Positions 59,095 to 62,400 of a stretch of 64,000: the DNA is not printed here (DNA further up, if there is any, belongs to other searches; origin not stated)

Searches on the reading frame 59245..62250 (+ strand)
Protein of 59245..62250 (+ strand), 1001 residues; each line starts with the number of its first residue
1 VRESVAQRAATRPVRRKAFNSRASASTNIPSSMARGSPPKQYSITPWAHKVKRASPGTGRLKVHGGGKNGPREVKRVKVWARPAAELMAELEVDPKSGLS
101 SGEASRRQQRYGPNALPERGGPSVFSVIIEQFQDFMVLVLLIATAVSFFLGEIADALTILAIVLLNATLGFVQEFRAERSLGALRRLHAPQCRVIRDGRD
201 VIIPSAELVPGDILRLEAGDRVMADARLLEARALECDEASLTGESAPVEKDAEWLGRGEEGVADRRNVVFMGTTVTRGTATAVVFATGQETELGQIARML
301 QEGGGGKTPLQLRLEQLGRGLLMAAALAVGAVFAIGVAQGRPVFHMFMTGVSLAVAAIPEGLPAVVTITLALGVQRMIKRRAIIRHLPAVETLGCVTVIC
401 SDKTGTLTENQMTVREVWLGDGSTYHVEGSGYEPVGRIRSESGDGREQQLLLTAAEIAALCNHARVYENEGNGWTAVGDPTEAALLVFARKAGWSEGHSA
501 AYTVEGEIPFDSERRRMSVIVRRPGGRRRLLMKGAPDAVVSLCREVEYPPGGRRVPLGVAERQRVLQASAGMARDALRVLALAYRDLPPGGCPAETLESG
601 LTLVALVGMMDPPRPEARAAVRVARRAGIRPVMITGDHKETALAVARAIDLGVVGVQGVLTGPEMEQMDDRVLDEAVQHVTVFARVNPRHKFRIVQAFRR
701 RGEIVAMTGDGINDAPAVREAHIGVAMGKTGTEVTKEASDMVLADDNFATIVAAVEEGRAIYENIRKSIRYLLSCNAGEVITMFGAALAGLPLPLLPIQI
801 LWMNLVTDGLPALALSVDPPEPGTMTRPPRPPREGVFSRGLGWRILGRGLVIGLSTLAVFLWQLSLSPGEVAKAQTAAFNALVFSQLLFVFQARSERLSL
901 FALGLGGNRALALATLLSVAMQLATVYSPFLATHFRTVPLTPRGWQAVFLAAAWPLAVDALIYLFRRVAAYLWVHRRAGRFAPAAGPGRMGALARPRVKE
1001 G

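Call 67: search_protein_families(library=pfam, proteins=[window:59245-62250:+], max_evalue=0.00001)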
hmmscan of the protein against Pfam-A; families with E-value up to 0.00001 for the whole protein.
window:59245-62250:+ (1001 aa): 5 families
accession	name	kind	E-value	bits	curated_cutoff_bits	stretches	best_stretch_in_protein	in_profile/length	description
PF00122.25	E1-E2_ATPase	-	8.6e-54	182.2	28.1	1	187-379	2-180/181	E1-E2 ATPase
PF00689.26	Cation_ATPase_C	-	9.4e-54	182.3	27.3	1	792-962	1-172/175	Cation transporting ATPase, C-terminus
PF13246.12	Cation_ATPase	-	5.4e-24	84.5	21.7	1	459-545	1-90/91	Cation transport ATPase (P-type)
PF00690.31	Cation_ATPase_N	-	1.9e-20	72.7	20.4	1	80-147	2-69/69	Cation transporter/ATPase, N-terminus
PF00702.32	Hydrolase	-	4.8e-18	66.7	26.4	1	602-721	86-190/191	haloacid dehalogenase-like hydrolase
